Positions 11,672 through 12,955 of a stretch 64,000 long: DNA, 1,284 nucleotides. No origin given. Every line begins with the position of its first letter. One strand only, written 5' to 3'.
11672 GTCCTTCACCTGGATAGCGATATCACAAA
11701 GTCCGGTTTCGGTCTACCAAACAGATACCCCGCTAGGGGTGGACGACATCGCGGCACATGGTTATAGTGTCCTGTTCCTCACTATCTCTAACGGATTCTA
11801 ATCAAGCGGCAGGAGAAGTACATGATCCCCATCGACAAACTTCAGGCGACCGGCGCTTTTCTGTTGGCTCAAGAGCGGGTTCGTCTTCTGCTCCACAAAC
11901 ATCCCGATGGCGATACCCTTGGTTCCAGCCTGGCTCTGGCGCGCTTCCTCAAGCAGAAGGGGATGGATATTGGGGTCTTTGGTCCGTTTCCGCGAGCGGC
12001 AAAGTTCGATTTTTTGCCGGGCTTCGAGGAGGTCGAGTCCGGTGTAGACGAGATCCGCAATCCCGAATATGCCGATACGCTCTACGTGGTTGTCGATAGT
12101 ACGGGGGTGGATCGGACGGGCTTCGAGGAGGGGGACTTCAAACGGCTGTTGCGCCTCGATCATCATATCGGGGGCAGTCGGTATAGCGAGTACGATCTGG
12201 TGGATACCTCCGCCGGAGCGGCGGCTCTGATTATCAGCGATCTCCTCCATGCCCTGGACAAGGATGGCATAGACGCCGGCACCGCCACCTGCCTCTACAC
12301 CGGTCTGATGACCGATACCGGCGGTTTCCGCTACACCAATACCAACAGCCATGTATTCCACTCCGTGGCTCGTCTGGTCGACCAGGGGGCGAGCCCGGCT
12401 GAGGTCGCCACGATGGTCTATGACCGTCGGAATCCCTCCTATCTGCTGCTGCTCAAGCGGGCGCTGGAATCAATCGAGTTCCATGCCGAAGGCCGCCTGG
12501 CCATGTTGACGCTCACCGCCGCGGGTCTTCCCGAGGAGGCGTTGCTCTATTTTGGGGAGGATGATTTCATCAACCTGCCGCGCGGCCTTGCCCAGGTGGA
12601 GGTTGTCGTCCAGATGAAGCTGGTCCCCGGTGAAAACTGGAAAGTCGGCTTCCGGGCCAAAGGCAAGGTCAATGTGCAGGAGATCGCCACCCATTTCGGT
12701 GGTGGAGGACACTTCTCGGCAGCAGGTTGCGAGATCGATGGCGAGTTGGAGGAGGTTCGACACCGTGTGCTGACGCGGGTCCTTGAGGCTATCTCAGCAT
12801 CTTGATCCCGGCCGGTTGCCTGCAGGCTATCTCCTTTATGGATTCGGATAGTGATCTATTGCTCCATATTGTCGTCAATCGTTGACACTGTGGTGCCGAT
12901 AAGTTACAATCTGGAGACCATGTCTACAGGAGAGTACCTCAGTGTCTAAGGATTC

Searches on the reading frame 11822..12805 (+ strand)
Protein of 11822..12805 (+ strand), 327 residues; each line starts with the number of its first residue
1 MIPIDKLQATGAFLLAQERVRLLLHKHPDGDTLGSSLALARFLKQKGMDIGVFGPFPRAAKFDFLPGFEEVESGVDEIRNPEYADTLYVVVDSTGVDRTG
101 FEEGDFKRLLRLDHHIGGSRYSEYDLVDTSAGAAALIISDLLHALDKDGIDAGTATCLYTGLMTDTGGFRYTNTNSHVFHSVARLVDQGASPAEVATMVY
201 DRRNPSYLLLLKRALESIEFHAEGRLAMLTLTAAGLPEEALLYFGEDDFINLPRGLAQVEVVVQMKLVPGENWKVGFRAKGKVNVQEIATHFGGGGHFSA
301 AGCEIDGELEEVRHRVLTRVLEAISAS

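Call 7: search_protein_families(library=pfam, proteins=[window:11822-12805:+])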
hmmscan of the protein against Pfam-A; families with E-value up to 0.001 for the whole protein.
window:11822-12805:+ (327 aa): 2 families
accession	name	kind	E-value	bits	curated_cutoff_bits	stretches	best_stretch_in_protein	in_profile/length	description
PF01368.27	DHH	-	1.5e-10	41.8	28.1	1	21-161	3-124/125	DHH family, N-terminal domain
PF02272.25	DHHA1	-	9.4e-08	32.9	25.9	1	259-318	31-94/102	DHHA1 domain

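Call 61: search_protein_families(library=padloc, proteins=[window:11822-12805:+], max_evalue=1)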
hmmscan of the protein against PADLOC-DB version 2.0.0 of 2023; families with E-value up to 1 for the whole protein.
window:11822-12805:+ (327 aa): 0 families

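Call 72: search_protein_families(library=ncbifam, proteins=[window:11822-12805:+], max_evalue=0.001)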
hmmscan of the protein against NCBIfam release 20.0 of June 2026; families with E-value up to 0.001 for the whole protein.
window:11822-12805:+ (327 aa): 3 families
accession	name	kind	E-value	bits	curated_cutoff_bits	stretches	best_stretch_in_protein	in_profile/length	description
NF053633.1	OlncasPapPhNrnA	equivalog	2.7e-25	89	350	1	19-308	18-301/317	bifunctional oligoribonuclease/PAP phosphatase NrnA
NF011110.0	PRK14538.1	equivalog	2.8e-12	45.6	707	1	110-319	473-676/838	putative bifunctional signaling protein/50S ribosomal protein L9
NF041569.1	A-tRNAntase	equivalog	5e-05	21.7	1440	1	131-306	116-286/880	A-adding tRNA nucleotidyltransferase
